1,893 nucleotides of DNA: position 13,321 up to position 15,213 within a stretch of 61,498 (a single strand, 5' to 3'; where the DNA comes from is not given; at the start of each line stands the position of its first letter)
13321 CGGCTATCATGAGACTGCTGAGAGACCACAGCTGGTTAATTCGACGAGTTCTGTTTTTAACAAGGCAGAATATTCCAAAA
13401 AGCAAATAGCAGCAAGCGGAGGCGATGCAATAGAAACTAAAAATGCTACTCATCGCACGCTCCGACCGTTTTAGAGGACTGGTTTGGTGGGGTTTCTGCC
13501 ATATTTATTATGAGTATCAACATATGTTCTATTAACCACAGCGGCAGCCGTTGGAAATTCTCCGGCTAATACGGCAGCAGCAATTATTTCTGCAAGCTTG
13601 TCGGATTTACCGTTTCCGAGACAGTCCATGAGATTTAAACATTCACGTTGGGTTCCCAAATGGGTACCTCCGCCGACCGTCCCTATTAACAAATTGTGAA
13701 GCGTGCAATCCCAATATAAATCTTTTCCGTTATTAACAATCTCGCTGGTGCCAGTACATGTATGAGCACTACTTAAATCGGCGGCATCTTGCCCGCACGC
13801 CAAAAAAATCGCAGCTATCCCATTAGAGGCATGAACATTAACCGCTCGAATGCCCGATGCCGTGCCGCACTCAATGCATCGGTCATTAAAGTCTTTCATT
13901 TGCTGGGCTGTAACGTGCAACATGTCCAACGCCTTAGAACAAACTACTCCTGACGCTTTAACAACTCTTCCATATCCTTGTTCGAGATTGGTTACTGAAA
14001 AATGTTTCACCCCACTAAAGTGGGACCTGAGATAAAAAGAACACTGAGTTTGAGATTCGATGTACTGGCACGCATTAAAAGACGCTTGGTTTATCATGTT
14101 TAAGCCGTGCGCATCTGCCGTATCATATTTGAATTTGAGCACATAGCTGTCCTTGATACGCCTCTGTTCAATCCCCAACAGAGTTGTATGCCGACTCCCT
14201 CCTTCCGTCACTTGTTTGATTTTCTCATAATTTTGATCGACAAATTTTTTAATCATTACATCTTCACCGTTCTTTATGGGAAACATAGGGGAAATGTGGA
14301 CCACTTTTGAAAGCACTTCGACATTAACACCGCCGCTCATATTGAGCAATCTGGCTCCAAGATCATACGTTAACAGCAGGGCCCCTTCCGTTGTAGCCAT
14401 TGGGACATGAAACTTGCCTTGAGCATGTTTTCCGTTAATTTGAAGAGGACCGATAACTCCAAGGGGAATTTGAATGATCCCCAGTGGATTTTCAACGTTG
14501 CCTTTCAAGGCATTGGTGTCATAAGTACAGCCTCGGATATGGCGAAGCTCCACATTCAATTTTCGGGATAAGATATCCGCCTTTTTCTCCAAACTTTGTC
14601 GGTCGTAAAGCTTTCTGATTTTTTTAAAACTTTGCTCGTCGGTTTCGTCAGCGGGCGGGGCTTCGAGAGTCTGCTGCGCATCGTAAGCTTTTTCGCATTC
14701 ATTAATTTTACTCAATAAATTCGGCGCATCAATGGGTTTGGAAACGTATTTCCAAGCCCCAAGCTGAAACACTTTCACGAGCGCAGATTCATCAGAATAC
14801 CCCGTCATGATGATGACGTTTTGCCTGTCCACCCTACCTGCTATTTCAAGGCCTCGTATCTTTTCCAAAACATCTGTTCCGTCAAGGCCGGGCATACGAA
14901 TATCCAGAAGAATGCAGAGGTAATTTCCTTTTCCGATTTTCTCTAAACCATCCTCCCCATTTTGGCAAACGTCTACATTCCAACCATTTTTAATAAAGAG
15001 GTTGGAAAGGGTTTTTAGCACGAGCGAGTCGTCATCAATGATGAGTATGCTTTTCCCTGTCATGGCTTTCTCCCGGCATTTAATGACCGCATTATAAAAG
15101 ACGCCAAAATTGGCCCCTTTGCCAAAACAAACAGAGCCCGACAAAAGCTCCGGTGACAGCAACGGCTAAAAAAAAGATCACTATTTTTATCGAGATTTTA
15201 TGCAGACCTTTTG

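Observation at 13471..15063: A response-regulator receiver domain is fused to a complete HMG-CoA-reductase-like domain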

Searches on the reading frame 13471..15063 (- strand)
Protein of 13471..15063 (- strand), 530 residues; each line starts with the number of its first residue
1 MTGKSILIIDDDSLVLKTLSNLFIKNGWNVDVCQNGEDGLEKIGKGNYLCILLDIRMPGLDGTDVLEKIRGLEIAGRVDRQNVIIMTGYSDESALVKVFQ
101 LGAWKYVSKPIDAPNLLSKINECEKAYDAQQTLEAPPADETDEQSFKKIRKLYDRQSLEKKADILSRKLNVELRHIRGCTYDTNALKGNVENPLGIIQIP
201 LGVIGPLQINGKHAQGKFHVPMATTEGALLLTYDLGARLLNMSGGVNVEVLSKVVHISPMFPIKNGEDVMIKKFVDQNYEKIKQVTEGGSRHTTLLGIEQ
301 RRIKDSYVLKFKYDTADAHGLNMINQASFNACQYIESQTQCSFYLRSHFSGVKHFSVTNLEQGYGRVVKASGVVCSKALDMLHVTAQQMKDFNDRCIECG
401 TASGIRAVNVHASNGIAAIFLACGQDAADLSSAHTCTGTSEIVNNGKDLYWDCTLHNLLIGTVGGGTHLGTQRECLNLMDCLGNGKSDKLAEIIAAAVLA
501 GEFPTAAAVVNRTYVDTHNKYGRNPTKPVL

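Call 3: search_protein_families(library=pfam, proteins=[window:13471-15063:-], max_evalue=0.01)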
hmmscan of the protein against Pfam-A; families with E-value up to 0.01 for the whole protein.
window:13471-15063:- (530 aa): 2 families
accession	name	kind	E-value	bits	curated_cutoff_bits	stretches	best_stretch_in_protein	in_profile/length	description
PF00368.23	HMG-CoA_red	-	8.3e-85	285.4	27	1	158-523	2-368/368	Hydroxymethylglutaryl-coenzyme A reductase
PF00072.30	Response_reg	-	6.8e-26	91.1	30.2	1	6-120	1-110/111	Response regulator receiver domain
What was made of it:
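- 13471..15063 (-): Gene for the 530-aa REC + HMGR-like protein, stop codon included. Pfam Response_reg plus HMG-CoA_red (call 3).
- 14704..15054 (-): Receiver (REC) domain, aa 4-120, with Asp10/11/12, phospho-acceptor Asp54, Thr87 and Lys109. Pfam E 6.8e-26 (call 3).
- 13474..14640 (-): Class-I HMGR-fold reductase domain, aa 142-530. Catalytic residues Glu226, Lys353, Asp426 and His518 are kept. The acyl pocket is remodelled: Leu235, His256, Ile257, His319, Arg346, His348, Val352, His354, Asp394, Thr505, Tyr514. Pfam full-length match (call 3).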

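Call 4: search_protein_families(library=ncbifam, proteins=[window:13471-15063:-], max_evalue=0.01)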
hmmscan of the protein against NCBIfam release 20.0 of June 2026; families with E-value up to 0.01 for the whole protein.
window:13471-15063:- (530 aa): 93 families (the best 25 are shown)
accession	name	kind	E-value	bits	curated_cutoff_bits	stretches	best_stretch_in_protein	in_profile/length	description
TIGR00533.1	HMG_CoA_R_NADP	equivalog_domain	5.3e-69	233.1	441.8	1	154-523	26-402/402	hydroxymethylglutaryl-CoA reductase (NADPH)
TIGR00920.1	2A060605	subfamily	7.6e-53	179.9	778.35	1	166-523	498-869/887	hydroxymethylglutaryl-CoA reductase (NADPH)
NF008469.0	PRK11361.1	equivalog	1e-17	64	714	1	4-116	5-112/461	acetoacetate metabolism transcriptional regulator AtoC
NF006900.1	PRK09390.1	equivalog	1.5e-17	63.9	255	1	4-155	5-146/203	response regulator FixJ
TIGR01387.1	cztR_silR_copR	subfamily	3.2e-17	62.9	279.2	1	6-130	1-120/218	heavy metal response regulator transcription factor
NF053512.1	nitric_RR_NosR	exception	4.7e-17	62.1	400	1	6-131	1-122/422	response regulator c-di-GMP phosphodiesterase, NosR family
TIGR01818.1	ntrC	equivalog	7.3e-17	61.3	558.6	1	6-139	1-129/463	nitrogen regulation protein NR(I)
NF041733.1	resp_reg_CseB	equivalog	6e-16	58.5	350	1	5-159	2-150/228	two-component system response regulator CseB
TIGR02875.1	spore_0_A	equivalog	1.8e-15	56.9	200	1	6-187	5-176/262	sporulation transcription factor Spo0A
NF033791.1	ActR_PrrA_rreg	equivalog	3e-15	56.6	250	1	4-174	2-161/173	ActR/PrrA/RegA family redox response regulator transcription factor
NF008176.1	PRK10923.1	equivalog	6.9e-15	54.6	620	1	5-132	5-127/469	nitrogen regulation protein NR(I)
NF047793.1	ResRegPgtA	equivalog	1e-14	54.2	650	1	4-123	6-120/414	two-component system response regulator PgtA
NF040689.1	MtrAB_MtrA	equivalog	4e-14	52.5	300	1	6-123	1-112/219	MtrAB system response regulator MtrA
NF045991.1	RespRegCtrARhodob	equivalog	2e-13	50.6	350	1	6-121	3-113/224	response regulator transcription factor CtrA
NF000402.1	vanR-B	exception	2.9e-13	49.8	480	1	5-121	4-114/219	vancomycin resistance response regulator transcription factor VanR-B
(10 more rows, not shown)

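Call 5: find_homologous_proteins(query=window:13471-15063:-, max_evalue=0.001)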
Query window:13471-15063:- (530 aa): 1893 proteins with E <= 0.001 among 8000 candidates; the best 120 are listed.
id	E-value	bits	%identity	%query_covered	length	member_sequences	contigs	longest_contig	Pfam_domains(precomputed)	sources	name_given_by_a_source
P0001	0.0e+0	1157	96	100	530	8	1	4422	PF00368.24,PF00072.31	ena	-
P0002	0.0e+0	1076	87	100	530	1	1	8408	PF00368.24,PF00072.31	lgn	-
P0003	4.7e-241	819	66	99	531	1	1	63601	PF00368.24,PF00072.31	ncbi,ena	-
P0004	1.5e-231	787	65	99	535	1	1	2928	PF00368.24,PF00072.31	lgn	-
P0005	1.2e-229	781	63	100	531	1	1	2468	PF00368.24,PF00072.31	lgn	-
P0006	1.3e-228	778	64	100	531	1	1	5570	PF00368.24,PF00072.31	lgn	-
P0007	4.7e-226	769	65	99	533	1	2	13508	PF00368.24,PF00072.31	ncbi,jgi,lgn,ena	-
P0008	2.7e-225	767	63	100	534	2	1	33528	PF00368.24,PF00072.31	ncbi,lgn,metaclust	metaclust:status=active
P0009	1.2e-222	758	63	99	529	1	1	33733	PF00368.24,PF00072.31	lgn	-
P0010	1.8e-222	757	64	98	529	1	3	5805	PF00368.24,PF00072.31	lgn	-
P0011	5.8e-222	756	63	99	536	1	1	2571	PF00368.24,PF00072.31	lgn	-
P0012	3.9e-221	753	64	98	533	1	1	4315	PF00368.24,PF00072.31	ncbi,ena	-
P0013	2.4e-220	750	63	99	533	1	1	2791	PF00368.24,PF00072.31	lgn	-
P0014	1.2e-217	741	61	97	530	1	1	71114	PF00368.24,PF00072.31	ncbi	ncbi:MAG: response regulator [Candidatus Omnitrophota bacterium]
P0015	1.6e-216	738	61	99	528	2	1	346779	PF00368.24,PF00072.31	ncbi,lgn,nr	ncbi:MAG: response regulator [Candidatus Omnitrophota bacterium]|nr:response regulator [Candidatus O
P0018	1.8e-214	731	61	99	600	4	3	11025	PF00368.24,PF00072.31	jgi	-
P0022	8.0e-212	722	61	99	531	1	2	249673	PF00368.24,PF00072.31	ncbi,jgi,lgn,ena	ncbi:MAG: response regulator [Candidatus Omnitrophota bacterium]|jgi:hydroxymethylglutaryl-CoA reduc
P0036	2.7e-174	598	67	73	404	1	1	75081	PF00368.24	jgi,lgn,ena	-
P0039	1.4e-168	580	61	73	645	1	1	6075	PF07238.20,PF00368.24,PF00072.31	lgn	-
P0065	7.2e-144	498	55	77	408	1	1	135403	PF00368.24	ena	-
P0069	6.6e-142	492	56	77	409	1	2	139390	PF00368.24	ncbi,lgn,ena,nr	ncbi:MAG: hypothetical protein NE327_19605 [Lentisphaeraceae bacterium]|nr:hypothetical protein [Len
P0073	1.1e-132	461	55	72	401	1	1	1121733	PF00368.24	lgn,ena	-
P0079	7.4e-126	439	53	72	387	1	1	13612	PF00368.24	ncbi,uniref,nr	ncbi:hypothetical protein [Candidatus Thiosymbion oneisti]|uniref:hypothetical protein n=1 Tax=Candi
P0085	3.2e-101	357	44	74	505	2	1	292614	PF07238.20,PF00368.24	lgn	-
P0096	1.2e-94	336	38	98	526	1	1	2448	PF00368.24,PF00072.31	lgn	-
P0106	1.8e-90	322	43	72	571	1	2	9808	PF07238.20,PF00368.24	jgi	jgi:hydroxymethylglutaryl-CoA reductase (NADPH)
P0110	4.4e-90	321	42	71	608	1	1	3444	PF07238.20,PF00368.24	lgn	-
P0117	1.5e-88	316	43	70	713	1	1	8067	PF07238.20,PF00550.32,PF00368.24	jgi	jgi:hydroxymethylglutaryl-CoA reductase (NADPH)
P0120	2.6e-85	305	41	71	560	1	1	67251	PF00368.24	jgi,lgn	jgi:hydroxymethylglutaryl-CoA reductase (NADPH)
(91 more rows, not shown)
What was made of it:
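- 13471..15063 (-): Homologues of 530 aa (call 5).
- Checked: The 96%- and 87%-identical homologues are also 530 aa (call 5).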

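Call 6: search_solved_structures(query=window:13471-15063:-, max_evalue=0.001, show_alignments=3)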
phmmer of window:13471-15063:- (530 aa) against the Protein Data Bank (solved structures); distinct sequences matched with E-value up to 0.001: 224 (the best 60 are shown).
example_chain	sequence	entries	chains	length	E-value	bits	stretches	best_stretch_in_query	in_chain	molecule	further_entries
6hr7_A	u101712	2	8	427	5e-60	206.5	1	154-510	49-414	HMG-CoA reductase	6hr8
8ecg_A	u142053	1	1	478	2e-42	148.4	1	178-524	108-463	3-hydroxy-3-methylglutaryl-coenzyme A reductase 1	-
7uli_AAA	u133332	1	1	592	3.8e-42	147.5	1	178-524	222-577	3-hydroxy-3-methylglutaryl-coenzyme A reductase 1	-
2q1l_A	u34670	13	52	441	4.5e-39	137.4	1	161-523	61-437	3-hydroxy-3-methylglutaryl-coenzyme A reductase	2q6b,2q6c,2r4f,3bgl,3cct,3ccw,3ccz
1dq8_A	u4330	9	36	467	5.2e-39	137.2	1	161-523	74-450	PROTEIN (HMG-COA REDUCTASE) | HMG-COA REDUCTASE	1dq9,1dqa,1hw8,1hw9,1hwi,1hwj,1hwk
8pkn_A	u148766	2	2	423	2.9e-38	134.7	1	159-509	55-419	3-hydroxy-3-methylglutaryl-coenzyme A reductase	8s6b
9xzo_A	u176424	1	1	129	3.6e-15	58.5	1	5-122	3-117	De novo protein M1X0B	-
3crn_A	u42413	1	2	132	1.5e-13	53.2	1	2-122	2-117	Response regulator receiver domain protein, CheY-like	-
3ffx_A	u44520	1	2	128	1.6e-13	53.1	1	6-123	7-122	Chemotaxis protein cheY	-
3ffw_A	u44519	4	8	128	1.6e-13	53.1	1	6-123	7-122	Chemotaxis protein cheY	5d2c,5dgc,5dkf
3rvn_A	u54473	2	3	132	1.5e-12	49.8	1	6-123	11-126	Chemotaxis protein CheY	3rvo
3lte_A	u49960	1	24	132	2e-12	49.4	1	3-122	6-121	Response regulator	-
1mih_A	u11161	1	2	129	2.6e-12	49.1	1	6-123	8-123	Chemotaxis protein cheY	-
3fft_A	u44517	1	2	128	2.8e-12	49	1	6-123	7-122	Chemotaxis protein cheY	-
3f7n_A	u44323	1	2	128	2.8e-12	49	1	6-123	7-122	Chemotaxis protein cheY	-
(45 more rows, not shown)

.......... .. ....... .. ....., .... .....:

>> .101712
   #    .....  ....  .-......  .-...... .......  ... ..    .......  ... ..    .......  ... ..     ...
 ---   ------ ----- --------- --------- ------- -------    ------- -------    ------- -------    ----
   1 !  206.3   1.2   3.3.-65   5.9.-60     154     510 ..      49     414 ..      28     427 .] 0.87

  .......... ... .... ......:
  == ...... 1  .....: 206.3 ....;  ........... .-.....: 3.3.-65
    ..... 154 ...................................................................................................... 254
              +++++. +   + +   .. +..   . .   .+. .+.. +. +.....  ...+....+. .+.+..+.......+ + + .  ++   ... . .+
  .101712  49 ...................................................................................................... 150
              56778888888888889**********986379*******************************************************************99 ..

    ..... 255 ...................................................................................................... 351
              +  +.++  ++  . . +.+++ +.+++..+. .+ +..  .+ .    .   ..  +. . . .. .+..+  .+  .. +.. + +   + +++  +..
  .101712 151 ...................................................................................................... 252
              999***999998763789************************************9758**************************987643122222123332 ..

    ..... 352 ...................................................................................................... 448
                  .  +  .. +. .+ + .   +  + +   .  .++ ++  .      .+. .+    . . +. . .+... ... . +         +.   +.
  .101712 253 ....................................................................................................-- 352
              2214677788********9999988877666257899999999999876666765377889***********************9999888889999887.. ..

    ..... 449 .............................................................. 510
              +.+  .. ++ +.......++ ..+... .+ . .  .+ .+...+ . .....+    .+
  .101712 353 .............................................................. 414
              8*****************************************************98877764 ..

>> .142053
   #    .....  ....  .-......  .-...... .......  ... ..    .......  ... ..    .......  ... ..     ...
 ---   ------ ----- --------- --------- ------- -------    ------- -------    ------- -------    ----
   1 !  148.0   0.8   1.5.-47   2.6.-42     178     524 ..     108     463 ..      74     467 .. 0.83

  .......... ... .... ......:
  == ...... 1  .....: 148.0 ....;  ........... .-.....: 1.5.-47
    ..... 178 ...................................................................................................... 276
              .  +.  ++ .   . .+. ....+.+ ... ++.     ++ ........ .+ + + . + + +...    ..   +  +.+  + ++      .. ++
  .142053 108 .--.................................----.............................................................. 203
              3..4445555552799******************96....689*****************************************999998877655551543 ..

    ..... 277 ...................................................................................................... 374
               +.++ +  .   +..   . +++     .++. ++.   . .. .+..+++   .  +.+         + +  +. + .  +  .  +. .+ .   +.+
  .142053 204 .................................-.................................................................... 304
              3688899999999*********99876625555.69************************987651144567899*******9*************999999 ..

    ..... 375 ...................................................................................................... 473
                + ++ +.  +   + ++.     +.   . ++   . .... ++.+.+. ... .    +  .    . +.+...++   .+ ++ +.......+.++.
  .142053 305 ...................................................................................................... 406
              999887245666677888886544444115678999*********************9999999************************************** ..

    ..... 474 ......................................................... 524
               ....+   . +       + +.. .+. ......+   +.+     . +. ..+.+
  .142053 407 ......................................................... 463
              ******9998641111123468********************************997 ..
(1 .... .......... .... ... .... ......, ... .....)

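Call 11: find_encoding_contigs(protein=P0015, flank=10000, max_places=2)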
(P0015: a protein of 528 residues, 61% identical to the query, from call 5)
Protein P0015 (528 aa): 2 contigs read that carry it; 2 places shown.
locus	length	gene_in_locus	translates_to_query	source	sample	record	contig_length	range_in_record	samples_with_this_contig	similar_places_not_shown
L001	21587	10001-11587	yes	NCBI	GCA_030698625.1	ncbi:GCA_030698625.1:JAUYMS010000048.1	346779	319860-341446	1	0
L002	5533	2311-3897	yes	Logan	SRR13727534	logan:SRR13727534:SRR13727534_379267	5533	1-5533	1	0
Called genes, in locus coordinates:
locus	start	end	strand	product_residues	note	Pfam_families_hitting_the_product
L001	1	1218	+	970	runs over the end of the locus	PF06634:DUF1156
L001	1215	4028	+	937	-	PF04465:DUF499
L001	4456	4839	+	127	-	PF00565:SNase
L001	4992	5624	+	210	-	PF00891:Methyltransf_2, PF05401:NodS (weak), PF00398:RrnaAD (weak), PF13847:Methyltransf_31, PF08241:Methyltransf_11, PF08242:Methyltransf_12, PF13649:Methyltransf_25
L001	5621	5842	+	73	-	PF10771:DUF2582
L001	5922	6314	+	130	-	PF00072:Response_reg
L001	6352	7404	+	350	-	PF02518:HATPase_c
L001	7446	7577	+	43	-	-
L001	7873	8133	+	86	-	-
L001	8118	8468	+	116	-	PF00583:Acetyltransf_1, PF13302:Acetyltransf_3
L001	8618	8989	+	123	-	PF00072:Response_reg, PF23198:PDE8A_N (weak)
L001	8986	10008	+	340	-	PF13847:Methyltransf_31 (weak), PF08242:Methyltransf_12 (weak)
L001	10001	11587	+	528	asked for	PF00072:Response_reg, PF00368:HMG-CoA_red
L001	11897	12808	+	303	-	PF00072:Response_reg, PF13279:4HBT_2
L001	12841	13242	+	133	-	-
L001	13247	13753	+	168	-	-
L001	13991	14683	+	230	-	PF02544:Steroid_dh (faint), PF04140:ICMT, PF04191:PEMT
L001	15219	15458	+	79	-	PF00550:PP-binding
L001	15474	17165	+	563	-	PF00072:Response_reg, PF00109:ketoacyl-synt, PF02801:Ketoacyl-synt_C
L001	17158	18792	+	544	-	PF04191:PEMT, PF04140:ICMT, PF01222:ERG4_ERG24 (weak), PF13489:Methyltransf_23, PF08241:Methyltransf_11, PF08242:Methyltransf_12, PF13649:Methyltransf_25, PF13847:Methyltransf_31, +3 more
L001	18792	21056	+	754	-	PF16927:HisKA_7TM, PF01590:GAF (weak), PF13185:GAF_2, PF13492:GAF_3 (weak), PF02518:HATPase_c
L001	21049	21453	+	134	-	PF00072:Response_reg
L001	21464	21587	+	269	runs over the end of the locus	PF00072:Response_reg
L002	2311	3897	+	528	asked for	PF00072:Response_reg, PF00368:HMG-CoA_red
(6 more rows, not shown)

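Call 12: find_encoding_contigs(protein=P0073, flank=10000, max_places=2)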
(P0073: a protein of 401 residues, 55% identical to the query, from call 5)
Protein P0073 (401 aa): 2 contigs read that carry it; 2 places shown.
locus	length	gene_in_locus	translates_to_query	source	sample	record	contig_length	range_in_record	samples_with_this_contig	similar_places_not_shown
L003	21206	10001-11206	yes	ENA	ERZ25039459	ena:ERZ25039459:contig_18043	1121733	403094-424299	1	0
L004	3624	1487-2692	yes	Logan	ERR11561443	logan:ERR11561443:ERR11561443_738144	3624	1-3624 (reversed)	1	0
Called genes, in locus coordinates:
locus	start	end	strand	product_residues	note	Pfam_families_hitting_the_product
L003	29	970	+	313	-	PF20508:DUF6734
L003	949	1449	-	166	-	PF13495:Phage_int_SAM_4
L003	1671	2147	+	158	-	-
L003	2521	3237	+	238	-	-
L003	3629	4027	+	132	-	PF00903:Glyoxalase, PF12681:Glyoxalase_2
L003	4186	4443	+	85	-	PF13711:DUF4160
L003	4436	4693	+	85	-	PF10387:DUF2442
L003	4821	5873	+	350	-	PF00881:Nitroreductase (faint), PF14512:TM1586_NiRdase (weak)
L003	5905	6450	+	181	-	-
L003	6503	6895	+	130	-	-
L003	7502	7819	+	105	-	-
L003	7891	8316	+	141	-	-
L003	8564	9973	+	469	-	PF04326:SLFN_AlbA_2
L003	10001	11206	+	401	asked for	PF00368:HMG-CoA_red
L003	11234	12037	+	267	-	-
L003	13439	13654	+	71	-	-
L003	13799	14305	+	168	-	-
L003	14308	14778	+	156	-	-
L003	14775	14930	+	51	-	-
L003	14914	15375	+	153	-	-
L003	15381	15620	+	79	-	-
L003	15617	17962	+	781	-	-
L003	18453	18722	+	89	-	-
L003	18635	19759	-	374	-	PF22483:Mu-transpos_C_2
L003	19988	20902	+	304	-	PF00999:Na_H_Exchanger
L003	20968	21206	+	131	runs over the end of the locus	PF02641:DUF190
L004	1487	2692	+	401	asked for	PF00368:HMG-CoA_red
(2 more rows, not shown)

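Call 13: find_encoding_contigs(protein=P0085, flank=10000, max_places=2)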
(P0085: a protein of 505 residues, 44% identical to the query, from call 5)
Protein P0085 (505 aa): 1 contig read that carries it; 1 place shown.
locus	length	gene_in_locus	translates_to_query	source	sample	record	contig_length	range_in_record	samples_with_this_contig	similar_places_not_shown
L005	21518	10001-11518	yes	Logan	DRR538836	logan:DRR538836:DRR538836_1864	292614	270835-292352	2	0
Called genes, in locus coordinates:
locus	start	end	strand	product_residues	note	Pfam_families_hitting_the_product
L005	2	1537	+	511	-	PF00753:Lactamase_B, PF12706:Lactamase_B_2, PF16661:Lactamase_B_6, PF10996:Beta-Casp, PF07521:RMMBL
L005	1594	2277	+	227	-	-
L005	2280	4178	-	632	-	PF13185:GAF_2 (weak), PF00512:HisKA (faint), PF02518:HATPase_c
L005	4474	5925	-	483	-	-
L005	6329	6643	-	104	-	PF10678:DUF2492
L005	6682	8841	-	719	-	PF00672:HAMP, PF00989:PAS (weak), PF13426:PAS_9 (faint), PF00512:HisKA, PF02518:HATPase_c, PF00072:Response_reg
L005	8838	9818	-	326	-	PF12974:Phosphonate-bd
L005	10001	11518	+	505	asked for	PF07238:PilZ, PF00368:HMG-CoA_red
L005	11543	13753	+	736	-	PF16927:HisKA_7TM, PF02518:HATPase_c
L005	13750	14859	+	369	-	PF00072:Response_reg, PF02518:HATPase_c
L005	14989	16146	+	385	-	-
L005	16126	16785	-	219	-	PF01739:CheR (faint), PF13847:Methyltransf_31, PF08241:Methyltransf_11, PF08242:Methyltransf_12, PF13649:Methyltransf_25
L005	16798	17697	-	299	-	PF01435:Peptidase_M48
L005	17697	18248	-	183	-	PF04011:LemA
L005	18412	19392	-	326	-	PF00561:Abhydrolase_1, PF12146:Hydrolase_4, PF12697:Abhydrolase_6, PF00756:Esterase (weak)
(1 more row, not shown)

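Call 14: find_encoding_contigs(protein=P0117, flank=10000, max_places=2)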
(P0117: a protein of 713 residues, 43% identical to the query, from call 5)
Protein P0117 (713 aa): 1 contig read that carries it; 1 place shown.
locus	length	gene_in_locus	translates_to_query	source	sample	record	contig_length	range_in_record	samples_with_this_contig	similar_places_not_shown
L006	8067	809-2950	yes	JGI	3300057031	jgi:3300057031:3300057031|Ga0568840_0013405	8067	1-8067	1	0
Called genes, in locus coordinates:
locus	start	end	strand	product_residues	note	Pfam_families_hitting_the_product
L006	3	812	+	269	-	?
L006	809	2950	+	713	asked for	PF00550:PP-binding (weak), PF07238:PilZ (weak), PF00368:HMG-CoA_red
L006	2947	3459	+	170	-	PF16927:HisKA_7TM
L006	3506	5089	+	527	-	PF01590:GAF (faint), PF13185:GAF_2 (faint), PF00512:HisKA, PF02518:HATPase_c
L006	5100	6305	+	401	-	PF00072:Response_reg, PF00512:HisKA, PF02518:HATPase_c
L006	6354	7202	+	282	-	PF01138:RNase_PH, PF03725:RNase_PH_C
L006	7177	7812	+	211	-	PF01725:Ham1p_like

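Call 27: find_encoding_contigs(protein=P0022, flank=10000, max_places=1)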
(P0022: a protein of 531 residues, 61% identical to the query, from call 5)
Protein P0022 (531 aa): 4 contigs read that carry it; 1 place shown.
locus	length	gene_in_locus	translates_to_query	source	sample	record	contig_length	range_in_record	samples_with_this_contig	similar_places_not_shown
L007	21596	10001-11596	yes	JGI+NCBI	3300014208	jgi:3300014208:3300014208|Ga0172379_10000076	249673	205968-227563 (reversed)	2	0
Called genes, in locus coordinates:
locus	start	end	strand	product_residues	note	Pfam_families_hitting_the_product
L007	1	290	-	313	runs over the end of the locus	PF00657:Lipase_GDSL, PF13472:Lipase_GDSL_2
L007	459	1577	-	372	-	PF13472:Lipase_GDSL_2 (faint)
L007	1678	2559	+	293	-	PF13641:Glyco_tranf_2_3 (weak), PF00535:Glycos_transf_2, PF13632:Glyco_trans_2_3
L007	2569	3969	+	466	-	PF02310:B12-binding, PF04055:Radical_SAM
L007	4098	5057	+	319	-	PF00657:Lipase_GDSL (faint), PF13472:Lipase_GDSL_2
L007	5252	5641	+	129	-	PF00072:Response_reg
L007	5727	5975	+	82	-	-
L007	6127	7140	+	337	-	PF01073:3Beta_HSD, PF01370:Epimerase, PF04321:RmlD_sub_bind, PF16363:GDP_Man_Dehyd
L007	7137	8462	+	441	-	PF02826:2-Hacid_dh_C (faint), PF03446:NAD_binding_2 (weak), PF03721:UDPG_MGDP_dh_N, PF00984:UDPG_MGDP_dh, PF03720:UDPG_MGDP_dh_C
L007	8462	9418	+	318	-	PF01073:3Beta_HSD, PF01370:Epimerase, PF02719:Polysacc_synt_2, PF04321:RmlD_sub_bind, PF05368:NmrA, PF08659:KR, PF16363:GDP_Man_Dehyd, PF13460:NAD_binding_10, +2 more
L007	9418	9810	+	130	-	-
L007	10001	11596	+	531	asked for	PF00072:Response_reg, PF00368:HMG-CoA_red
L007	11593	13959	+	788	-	PF16927:HisKA_7TM, PF02518:HATPase_c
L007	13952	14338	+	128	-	PF00072:Response_reg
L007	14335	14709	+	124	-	-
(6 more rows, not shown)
